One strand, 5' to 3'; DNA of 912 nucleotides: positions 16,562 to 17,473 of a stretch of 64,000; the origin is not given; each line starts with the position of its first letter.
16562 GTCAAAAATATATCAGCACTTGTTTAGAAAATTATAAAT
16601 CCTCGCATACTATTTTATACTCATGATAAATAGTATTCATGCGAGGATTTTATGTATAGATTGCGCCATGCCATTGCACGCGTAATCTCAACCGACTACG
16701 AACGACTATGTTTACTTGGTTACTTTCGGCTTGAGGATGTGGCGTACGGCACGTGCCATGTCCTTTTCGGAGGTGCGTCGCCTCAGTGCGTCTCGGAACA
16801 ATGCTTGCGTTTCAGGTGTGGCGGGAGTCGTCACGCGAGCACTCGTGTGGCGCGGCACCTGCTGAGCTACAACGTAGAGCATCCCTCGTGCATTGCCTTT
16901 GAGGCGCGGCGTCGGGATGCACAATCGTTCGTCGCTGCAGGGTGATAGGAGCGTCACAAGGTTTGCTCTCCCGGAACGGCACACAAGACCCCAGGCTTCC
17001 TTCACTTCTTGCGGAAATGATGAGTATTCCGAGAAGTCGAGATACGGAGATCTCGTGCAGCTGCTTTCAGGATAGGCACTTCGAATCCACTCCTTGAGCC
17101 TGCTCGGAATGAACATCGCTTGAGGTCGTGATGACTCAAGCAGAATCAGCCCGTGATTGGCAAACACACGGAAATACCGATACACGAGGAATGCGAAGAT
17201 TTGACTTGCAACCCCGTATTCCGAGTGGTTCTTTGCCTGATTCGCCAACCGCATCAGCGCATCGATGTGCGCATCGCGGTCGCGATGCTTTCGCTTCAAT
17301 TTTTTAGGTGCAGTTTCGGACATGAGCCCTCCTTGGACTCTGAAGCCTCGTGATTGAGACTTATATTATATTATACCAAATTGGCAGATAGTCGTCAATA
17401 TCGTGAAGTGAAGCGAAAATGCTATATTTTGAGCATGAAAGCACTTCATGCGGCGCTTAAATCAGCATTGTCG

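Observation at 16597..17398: Orphan, strongly signalled minus-strand gene inserted in the middle of the glycosyltransferase operon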

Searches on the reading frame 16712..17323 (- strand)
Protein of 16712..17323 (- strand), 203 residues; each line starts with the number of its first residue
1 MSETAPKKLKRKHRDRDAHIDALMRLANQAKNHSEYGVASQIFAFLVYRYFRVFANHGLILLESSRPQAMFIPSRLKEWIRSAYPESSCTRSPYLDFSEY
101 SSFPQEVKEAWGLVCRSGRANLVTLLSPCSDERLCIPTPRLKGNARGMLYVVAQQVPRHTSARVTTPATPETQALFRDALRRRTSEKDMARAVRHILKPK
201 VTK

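Call 4: search_protein_families(library=pfam, proteins=[window:16712-17323:-], max_evalue=10)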
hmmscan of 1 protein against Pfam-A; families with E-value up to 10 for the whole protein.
window:16712-17323:- (203 aa): 1 family
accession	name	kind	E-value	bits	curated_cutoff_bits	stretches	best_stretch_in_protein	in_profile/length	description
PF21713.2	DncV_C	-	0.16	12.3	28.4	1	147-194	49-96/135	Cyclic GMP-AMP synthase, C-terminal domain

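Call 8: search_protein_families(library=phrogs, proteins=[window:16712-17323:-], max_evalue=1)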
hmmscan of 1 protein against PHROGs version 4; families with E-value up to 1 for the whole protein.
window:16712-17323:- (203 aa): 0 families

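Call 9: search_protein_families(library=ncbifam, proteins=[window:16712-17323:-], max_evalue=1)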
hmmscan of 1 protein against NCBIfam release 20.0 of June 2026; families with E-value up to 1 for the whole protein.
window:16712-17323:- (203 aa): 0 families

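Call 10: find_homologous_proteins(query=window:16712-17323:-, max_evalue=0.01)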
Query window:16712-17323:- (203 aa): 5 proteins with E <= 0.01 among 129 candidates.
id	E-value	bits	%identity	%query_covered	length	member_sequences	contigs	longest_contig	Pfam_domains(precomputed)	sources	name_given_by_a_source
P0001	2.6e-126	436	96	100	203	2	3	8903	-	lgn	-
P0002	6.6e-119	412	91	99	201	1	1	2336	-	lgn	-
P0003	2.2e-118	411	90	100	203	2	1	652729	-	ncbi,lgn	-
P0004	1.2e-71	258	61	99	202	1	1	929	-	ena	-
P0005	2.6e-60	221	58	90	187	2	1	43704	-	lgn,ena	-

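Call 11: search_solved_structures(query=window:16712-17323:-, max_evalue=10)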
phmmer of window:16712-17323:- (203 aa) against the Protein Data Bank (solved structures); distinct sequences matched with E-value up to 10: 0.

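Call 13: find_encoding_contigs(protein=P0003, flank=10000, max_places=4)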
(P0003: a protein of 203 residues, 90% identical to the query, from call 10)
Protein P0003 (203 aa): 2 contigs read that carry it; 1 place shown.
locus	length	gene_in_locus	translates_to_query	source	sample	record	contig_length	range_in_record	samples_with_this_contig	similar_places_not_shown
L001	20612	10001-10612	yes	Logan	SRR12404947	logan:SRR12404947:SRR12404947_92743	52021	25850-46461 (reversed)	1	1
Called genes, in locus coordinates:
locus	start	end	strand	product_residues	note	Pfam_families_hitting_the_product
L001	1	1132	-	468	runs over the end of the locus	PF02310:B12-binding (weak), PF04055:Radical_SAM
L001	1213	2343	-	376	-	PF13439:Glyco_transf_4 (weak), PF00534:Glycos_transf_1, PF13692:Glyco_trans_1_4, PF13524:Glyco_trans_1_2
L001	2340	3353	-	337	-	PF13524:Glyco_trans_1_2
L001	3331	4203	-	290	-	PF00535:Glycos_transf_2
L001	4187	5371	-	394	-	PF20706:GT4-conflict, PF00534:Glycos_transf_1, PF13692:Glyco_trans_1_4, PF13524:Glyco_trans_1_2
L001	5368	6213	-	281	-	PF01135:PCMT (weak), PF13847:Methyltransf_31 (weak), PF05050:Methyltransf_21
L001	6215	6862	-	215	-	PF13489:Methyltransf_23, PF07021:MetW, PF05175:MTS (weak), PF13847:Methyltransf_31, PF08241:Methyltransf_11, PF08242:Methyltransf_12, PF13649:Methyltransf_25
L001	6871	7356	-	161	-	PF05523:FdtA (weak), PF14667:Polysacc_synt_C, PF07883:Cupin_2 (weak)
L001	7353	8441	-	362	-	PF13579:Glyco_trans_4_4 (weak), PF00534:Glycos_transf_1, PF13692:Glyco_trans_1_4, PF13524:Glyco_trans_1_2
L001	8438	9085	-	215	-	PF13489:Methyltransf_23, PF08241:Methyltransf_11, PF08242:Methyltransf_12 (weak), PF13649:Methyltransf_25 (faint), PF13847:Methyltransf_31 (faint)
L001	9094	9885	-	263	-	PF03065:Glyco_hydro_57 (faint), PF01522:Polysacc_deac_1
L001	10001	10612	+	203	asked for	-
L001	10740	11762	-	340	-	PF00534:Glycos_transf_1, PF13692:Glyco_trans_1_4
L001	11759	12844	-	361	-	PF13439:Glyco_transf_4 (weak), PF13579:Glyco_trans_4_4, PF00534:Glycos_transf_1, PF20706:GT4-conflict (weak), PF13692:Glyco_trans_1_4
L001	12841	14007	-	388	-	PF13439:Glyco_transf_4, PF13579:Glyco_trans_4_4, PF00534:Glycos_transf_1, PF13692:Glyco_trans_1_4, PF13524:Glyco_trans_1_2 (weak)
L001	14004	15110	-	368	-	PF13439:Glyco_transf_4, PF13579:Glyco_trans_4_4, PF20706:GT4-conflict (weak), PF00534:Glycos_transf_1, PF13692:Glyco_trans_1_4, PF13524:Glyco_trans_1_2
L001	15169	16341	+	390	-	PF13439:Glyco_transf_4, PF13579:Glyco_trans_4_4, PF00534:Glycos_transf_1, PF13692:Glyco_trans_1_4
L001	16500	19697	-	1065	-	-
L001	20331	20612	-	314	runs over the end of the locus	PF00932:LTD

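Call 14: find_encoding_contigs(protein=P0005, flank=10000, max_places=4)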
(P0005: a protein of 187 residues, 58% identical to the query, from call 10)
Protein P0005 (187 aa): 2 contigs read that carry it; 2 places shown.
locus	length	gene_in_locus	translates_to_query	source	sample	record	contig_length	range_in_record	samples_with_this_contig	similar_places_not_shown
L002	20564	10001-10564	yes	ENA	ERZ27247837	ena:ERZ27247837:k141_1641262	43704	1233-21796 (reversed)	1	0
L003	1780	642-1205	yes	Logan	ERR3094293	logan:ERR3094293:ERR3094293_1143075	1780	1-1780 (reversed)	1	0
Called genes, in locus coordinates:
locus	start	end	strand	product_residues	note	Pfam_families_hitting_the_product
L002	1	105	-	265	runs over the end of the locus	PF05148:Methyltransf_8 (weak), PF13489:Methyltransf_23 (weak), PF08241:Methyltransf_11, PF13847:Methyltransf_31, PF13649:Methyltransf_25 (weak)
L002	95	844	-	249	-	PF13489:Methyltransf_23, PF13847:Methyltransf_31, PF08241:Methyltransf_11, PF08242:Methyltransf_12, PF13649:Methyltransf_25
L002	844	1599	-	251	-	PF00535:Glycos_transf_2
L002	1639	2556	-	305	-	PF01370:Epimerase, PF04321:RmlD_sub_bind (weak), PF13460:NAD_binding_10 (weak)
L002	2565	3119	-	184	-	PF00132:Hexapep, PF14602:Hexapep_2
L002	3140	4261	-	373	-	PF13439:Glyco_transf_4 (weak), PF00534:Glycos_transf_1, PF13692:Glyco_trans_1_4, PF13524:Glyco_trans_1_2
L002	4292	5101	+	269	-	PF01531:Glyco_transf_11 (faint)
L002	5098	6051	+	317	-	-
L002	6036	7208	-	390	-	PF00534:Glycos_transf_1, PF13692:Glyco_trans_1_4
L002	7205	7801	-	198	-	PF07021:MetW, PF13489:Methyltransf_23, PF13847:Methyltransf_31, PF08241:Methyltransf_11, PF08242:Methyltransf_12, PF13649:Methyltransf_25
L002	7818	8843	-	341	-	PF13439:Glyco_transf_4 (weak), PF00534:Glycos_transf_1 (weak), PF13692:Glyco_trans_1_4, PF13524:Glyco_trans_1_2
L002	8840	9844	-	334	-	PF13524:Glyco_trans_1_2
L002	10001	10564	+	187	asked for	-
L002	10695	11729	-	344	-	PF00534:Glycos_transf_1, PF13692:Glyco_trans_1_4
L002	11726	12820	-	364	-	PF20706:GT4-conflict, PF00534:Glycos_transf_1, PF13692:Glyco_trans_1_4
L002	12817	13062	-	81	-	PF01541:GIY-YIG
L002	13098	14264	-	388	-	PF20706:GT4-conflict (faint), PF13439:Glyco_transf_4, PF13579:Glyco_trans_4_4, PF00534:Glycos_transf_1, PF13692:Glyco_trans_1_4, PF13524:Glyco_trans_1_2 (weak)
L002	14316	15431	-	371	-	PF13439:Glyco_transf_4, PF13579:Glyco_trans_4_4, PF20706:GT4-conflict, PF00534:Glycos_transf_1, PF13692:Glyco_trans_1_4, PF13524:Glyco_trans_1_2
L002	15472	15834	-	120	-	PF05635:23S_rRNA_IVP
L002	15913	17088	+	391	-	PF13439:Glyco_transf_4, PF13579:Glyco_trans_4_4, PF00534:Glycos_transf_1, PF13692:Glyco_trans_1_4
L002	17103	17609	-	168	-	-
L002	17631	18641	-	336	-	-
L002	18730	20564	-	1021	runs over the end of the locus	?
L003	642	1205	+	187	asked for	-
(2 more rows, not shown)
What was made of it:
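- Another small selfish-type gene (GIY-YIG, 81 aa) is inserted between GT3 and GT4 in L002 (call 14).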

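Call 17: find_related_loci(query=A1, collection=genome_contigs, flank=10000)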
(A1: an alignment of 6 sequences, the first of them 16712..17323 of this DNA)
Query A1 (203 aa) in genome_contigs; peptide patterns used: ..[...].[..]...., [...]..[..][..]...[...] (x = any residue, [..] = any of these).
48 stretches matched a pattern; 2 encode a relative of the query (tblastn E <= 1e-3); 2 distinct loci.
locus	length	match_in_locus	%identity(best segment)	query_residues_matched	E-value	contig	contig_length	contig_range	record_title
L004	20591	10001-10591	90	1-197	1e-124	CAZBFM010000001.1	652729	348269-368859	MAG TPA_asm: uncultured Candidatus Saccharibacteria bacterium isolate SRP170004_co1_40 genome assembly, contig: NODE_7_l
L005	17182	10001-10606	55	1-202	2e-69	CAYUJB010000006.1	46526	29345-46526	MAG TPA_asm: uncultured Candidatus Saccharibacteria bacterium isolate ERP113451_co1_18 genome assembly, contig: NODE_668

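Call 24: predict_structure(alignment_id=A1)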
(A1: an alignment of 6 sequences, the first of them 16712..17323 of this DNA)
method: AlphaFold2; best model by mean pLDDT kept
length: 203 residues; sequences in the alignment: 6
mean_pLDDT: 57.7   pTM: 0.58
mean pLDDT of the five models: 57.7, 57.0, 53.1, 52.8, 41.5
residues with pLDDT >= 90: 0; 70-90: 36; 50-70: 106; < 50: 61
segments of 3 or more residues with pLDDT < 50: 1-14, 61-69, 90-94, 109-119, 151-167, 199-203
pLDDT, mean of each block of 10 residues (from residue 1): 43 56 78 74 73 63 43 63 59 53 56 40 65 69 56 38 49 64 61 56 38
secondary structure, 60 per line:
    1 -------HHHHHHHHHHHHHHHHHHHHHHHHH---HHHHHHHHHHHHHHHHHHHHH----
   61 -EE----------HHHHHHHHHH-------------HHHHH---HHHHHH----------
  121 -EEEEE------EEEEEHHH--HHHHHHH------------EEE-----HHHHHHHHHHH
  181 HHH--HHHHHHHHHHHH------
elements in order: H8-32 H36-56 H74-83 H97-101 H105-110 E122-126 E133-137 H143-149 E162-164 H170-183 H186-197

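Call 26: search_protein_representatives(alignment_id=A1)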
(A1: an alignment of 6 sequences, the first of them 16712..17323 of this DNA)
Query: 6 sequences, 202 profile positions. Proteins with E-value up to 0.001 (for the whole library): 4; up to 1e-10: 3; up to 1e-30: 2. The best 4 are listed.
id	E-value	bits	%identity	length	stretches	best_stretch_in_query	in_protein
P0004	6.5e-111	384.7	-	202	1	1-201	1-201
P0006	3.0e-55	203.0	-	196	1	1-198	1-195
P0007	4.7e-29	117.4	-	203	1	9-180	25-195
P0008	9.3e-04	34.8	-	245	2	16-48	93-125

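Call 29: find_encoding_contigs(protein=P0006, flank=10000, max_places=4)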
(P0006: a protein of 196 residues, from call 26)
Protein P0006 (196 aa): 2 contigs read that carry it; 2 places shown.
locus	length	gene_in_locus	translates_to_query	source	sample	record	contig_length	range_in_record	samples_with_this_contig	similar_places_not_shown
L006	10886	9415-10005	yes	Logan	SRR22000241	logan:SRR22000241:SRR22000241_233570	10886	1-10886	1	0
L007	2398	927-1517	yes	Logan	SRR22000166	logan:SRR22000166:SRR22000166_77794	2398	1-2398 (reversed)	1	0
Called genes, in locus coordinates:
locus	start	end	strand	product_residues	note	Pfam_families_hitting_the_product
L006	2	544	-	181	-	?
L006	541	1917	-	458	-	PF04464:Glyphos_transf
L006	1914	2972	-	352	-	PF13439:Glyco_transf_4, PF13477:Glyco_trans_4_2 (faint), PF13579:Glyco_trans_4_4, PF20706:GT4-conflict, PF00534:Glycos_transf_1, PF13692:Glyco_trans_1_4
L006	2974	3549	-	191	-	PF00132:Hexapep, PF14602:Hexapep_2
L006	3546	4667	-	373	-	PF13439:Glyco_transf_4, PF13579:Glyco_trans_4_4 (faint), PF00534:Glycos_transf_1, PF13692:Glyco_trans_1_4, PF13524:Glyco_trans_1_2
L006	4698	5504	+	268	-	-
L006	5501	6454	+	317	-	-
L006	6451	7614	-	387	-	PF20706:GT4-conflict, PF00534:Glycos_transf_1, PF13692:Glyco_trans_1_4, PF13524:Glyco_trans_1_2 (weak)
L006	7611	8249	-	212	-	PF13489:Methyltransf_23, PF07021:MetW, PF13649:Methyltransf_25, PF13847:Methyltransf_31, PF08241:Methyltransf_11, PF08242:Methyltransf_12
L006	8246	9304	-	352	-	PF13439:Glyco_transf_4 (weak), PF13579:Glyco_trans_4_4 (weak), PF00534:Glycos_transf_1, PF13692:Glyco_trans_1_4, PF13524:Glyco_trans_1_2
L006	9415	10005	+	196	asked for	-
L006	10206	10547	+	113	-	-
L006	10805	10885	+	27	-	?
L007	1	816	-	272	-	?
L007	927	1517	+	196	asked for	-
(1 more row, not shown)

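Call 30: find_encoding_contigs(protein=P0007, flank=10000, max_places=4)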
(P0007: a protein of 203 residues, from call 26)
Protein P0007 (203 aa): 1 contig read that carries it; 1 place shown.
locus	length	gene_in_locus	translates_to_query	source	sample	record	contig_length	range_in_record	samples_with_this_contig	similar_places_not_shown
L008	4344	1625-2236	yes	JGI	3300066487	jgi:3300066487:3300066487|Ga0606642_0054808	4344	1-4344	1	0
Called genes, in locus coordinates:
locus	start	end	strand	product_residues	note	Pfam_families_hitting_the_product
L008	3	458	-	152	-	?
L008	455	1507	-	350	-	PF13439:Glyco_transf_4 (weak), PF13579:Glyco_trans_4_4 (weak), PF00534:Glycos_transf_1, PF13692:Glyco_trans_1_4, PF13524:Glyco_trans_1_2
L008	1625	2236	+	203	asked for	-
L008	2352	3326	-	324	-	PF13524:Glyco_trans_1_2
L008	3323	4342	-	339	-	?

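Call 32: find_homologous_proteins(query=A4, max_evalue=0.1)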
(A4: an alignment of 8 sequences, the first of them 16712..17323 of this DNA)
Query A4 (8 sequences) (203 aa, profile of the alignment): 9 proteins with E <= 0.1 among 3246 candidates.
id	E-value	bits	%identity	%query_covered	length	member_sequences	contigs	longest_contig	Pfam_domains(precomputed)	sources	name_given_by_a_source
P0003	2.2e-107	375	90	100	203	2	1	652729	-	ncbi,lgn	-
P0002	2.2e-107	375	91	99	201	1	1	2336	-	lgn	-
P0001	2.5e-107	375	96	100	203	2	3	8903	-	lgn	-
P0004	8.2e-99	347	61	99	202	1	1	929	-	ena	-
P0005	2.8e-87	310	58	90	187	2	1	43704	-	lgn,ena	-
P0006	4.1e-85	302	44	98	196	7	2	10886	-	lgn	-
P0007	3.1e-72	260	33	81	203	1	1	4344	-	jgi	jgi:hypothetical protein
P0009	9.4e-65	236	34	91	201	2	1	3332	-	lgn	-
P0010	6.2e-56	207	35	72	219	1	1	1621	-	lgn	-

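Call 33: search_solved_structures(query=A4, max_evalue=10, show_alignments=3)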
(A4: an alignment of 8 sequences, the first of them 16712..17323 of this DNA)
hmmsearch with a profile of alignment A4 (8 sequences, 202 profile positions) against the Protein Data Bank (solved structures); distinct sequences matched with E-value up to 10: 1.
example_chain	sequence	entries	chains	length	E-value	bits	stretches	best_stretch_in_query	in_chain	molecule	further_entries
9l08_A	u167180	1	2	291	0.21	14.4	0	19-44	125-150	Covalently Connected Cytochrome c555 trimer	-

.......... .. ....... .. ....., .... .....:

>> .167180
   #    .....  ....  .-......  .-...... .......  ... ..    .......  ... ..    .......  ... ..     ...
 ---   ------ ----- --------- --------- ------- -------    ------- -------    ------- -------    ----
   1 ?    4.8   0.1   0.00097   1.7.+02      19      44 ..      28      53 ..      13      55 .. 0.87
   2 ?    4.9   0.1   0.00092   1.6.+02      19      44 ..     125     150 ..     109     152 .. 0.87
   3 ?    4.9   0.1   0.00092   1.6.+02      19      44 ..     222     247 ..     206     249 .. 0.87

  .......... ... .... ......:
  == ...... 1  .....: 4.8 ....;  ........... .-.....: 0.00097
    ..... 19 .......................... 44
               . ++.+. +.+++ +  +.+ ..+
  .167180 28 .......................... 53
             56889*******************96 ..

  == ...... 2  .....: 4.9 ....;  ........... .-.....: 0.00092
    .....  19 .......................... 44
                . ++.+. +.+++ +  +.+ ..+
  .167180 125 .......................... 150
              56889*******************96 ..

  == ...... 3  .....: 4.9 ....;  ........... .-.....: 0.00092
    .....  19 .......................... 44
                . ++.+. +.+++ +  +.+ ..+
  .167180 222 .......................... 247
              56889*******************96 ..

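Call 35: find_encoding_contigs(protein=P0009, flank=10000, max_places=3)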
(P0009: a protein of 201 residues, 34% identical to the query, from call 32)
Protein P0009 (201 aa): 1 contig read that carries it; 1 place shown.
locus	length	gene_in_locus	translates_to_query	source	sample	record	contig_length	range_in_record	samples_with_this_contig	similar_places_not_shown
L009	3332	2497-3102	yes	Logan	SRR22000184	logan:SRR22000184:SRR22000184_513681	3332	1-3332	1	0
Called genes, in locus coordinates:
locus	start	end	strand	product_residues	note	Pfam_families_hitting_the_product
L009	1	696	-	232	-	?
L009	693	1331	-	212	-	PF13489:Methyltransf_23, PF07021:MetW, PF13649:Methyltransf_25, PF13847:Methyltransf_31, PF08241:Methyltransf_11, PF08242:Methyltransf_12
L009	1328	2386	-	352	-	PF00534:Glycos_transf_1, PF13692:Glyco_trans_1_4, PF13524:Glyco_trans_1_2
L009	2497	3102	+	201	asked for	-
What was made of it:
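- The linkage to GT operons is invariant across 32%-identity orthologues (calls 29, 30, 35).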

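Call 36: find_encoding_contigs(protein=P0010, flank=10000, max_places=3)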
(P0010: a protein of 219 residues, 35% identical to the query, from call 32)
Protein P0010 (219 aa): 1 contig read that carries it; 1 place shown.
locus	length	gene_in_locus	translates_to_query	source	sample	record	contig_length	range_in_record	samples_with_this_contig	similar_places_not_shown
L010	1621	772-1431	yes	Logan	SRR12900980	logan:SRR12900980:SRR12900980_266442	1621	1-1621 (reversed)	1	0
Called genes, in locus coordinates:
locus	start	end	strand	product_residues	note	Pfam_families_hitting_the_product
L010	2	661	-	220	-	?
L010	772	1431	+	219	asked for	-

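Call 37: find_encoding_contigs(protein=P0001, flank=10000, max_places=4)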
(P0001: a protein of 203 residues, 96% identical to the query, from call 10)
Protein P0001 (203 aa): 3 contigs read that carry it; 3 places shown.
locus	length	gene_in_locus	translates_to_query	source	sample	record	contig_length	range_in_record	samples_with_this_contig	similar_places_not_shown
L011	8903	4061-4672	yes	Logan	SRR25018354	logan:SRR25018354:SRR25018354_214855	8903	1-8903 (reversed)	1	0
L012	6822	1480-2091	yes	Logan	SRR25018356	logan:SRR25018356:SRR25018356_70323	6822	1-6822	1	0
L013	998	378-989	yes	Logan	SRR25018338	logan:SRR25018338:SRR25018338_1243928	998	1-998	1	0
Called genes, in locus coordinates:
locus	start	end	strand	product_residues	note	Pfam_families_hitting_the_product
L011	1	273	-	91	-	?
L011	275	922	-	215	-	PF13489:Methyltransf_23, PF07021:MetW, PF13847:Methyltransf_31, PF08241:Methyltransf_11, PF08242:Methyltransf_12, PF13649:Methyltransf_25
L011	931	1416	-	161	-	PF00908:dTDP_sugar_isom (faint), PF05523:FdtA (weak), PF14667:Polysacc_synt_C, PF07883:Cupin_2 (weak)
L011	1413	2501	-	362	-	PF00534:Glycos_transf_1, PF13692:Glyco_trans_1_4, PF13524:Glyco_trans_1_2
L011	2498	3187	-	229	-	PF13489:Methyltransf_23, PF13847:Methyltransf_31 (faint), PF08241:Methyltransf_11, PF08242:Methyltransf_12 (weak), PF13649:Methyltransf_25 (weak)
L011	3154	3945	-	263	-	PF01522:Polysacc_deac_1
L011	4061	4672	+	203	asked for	-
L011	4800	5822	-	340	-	PF00534:Glycos_transf_1, PF13692:Glyco_trans_1_4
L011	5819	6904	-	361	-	PF00534:Glycos_transf_1, PF20706:GT4-conflict (weak), PF13692:Glyco_trans_1_4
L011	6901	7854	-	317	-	PF13439:Glyco_transf_4, PF13579:Glyco_trans_4_4, PF00534:Glycos_transf_1, PF13692:Glyco_trans_1_4, PF13524:Glyco_trans_1_2 (weak)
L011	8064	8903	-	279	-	?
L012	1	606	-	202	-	?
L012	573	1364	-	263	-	PF01522:Polysacc_deac_1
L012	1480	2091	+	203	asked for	-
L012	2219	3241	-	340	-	PF00534:Glycos_transf_1, PF13692:Glyco_trans_1_4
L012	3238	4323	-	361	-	PF00534:Glycos_transf_1, PF20706:GT4-conflict (weak), PF13692:Glyco_trans_1_4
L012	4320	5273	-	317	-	PF13439:Glyco_transf_4, PF13579:Glyco_trans_4_4, PF00534:Glycos_transf_1, PF13692:Glyco_trans_1_4, PF13524:Glyco_trans_1_2 (weak)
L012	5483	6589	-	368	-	PF13439:Glyco_transf_4, PF13579:Glyco_trans_4_4, PF20706:GT4-conflict (weak), PF00534:Glycos_transf_1, PF13692:Glyco_trans_1_4, PF13524:Glyco_trans_1_2 (weak)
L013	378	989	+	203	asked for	-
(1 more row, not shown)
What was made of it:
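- X is consistently embedded in GT, methyltransferase or deacetylase clusters (calls 13, 14, 29, 30, 37). The same X accompanies quite different distal gene sets (calls 13, 14, 37), which argues against a chemistry-specific role.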

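Call 48: predict_structure(alignment_id=A5)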
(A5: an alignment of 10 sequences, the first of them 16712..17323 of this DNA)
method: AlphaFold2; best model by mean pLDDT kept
length: 203 residues; sequences in the alignment: 10
mean_pLDDT: 86.6   pTM: 0.85
mean pLDDT of the five models: 86.6, 82.1, 79.5, 77.6, 58.9
residues with pLDDT >= 90: 134; 70-90: 44; 50-70: 19; < 50: 6
segments of 3 or more residues with pLDDT < 50: 1-4
pLDDT, mean of each block of 10 residues (from residue 1): 53 84 96 93 95 91 81 91 70 85 95 85 94 92 93 87 83 91 91 92 47
secondary structure, 60 per line:
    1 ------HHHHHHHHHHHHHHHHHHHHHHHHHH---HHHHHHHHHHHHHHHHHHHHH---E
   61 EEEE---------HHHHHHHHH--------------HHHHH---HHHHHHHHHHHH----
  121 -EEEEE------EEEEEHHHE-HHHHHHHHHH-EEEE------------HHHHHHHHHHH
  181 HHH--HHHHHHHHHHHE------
elements in order: H7-32 H36-56 E60-64 H74-82 H97-101 H105-116 E122-126 E133-137 H143-152 E154-157 H170-183 H186-196
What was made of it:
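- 16712..17323 (-): Gene X: a 203-aa protein, pI 10.2, from an orphan family. AF2 gives pLDDT 86.6 and pTM 0.85 (call 48).
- On Any solved or viral predicted fold: The model has pLDDT 86.6 (call 48).
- Closest known: Coiled-coil-hairpin plus globular-domain RNA-polymerase factors. Same: The predicted architecture is a long antiparallel helical hairpin (residues 7-56) followed by a compact alpha/beta domain (call 48).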
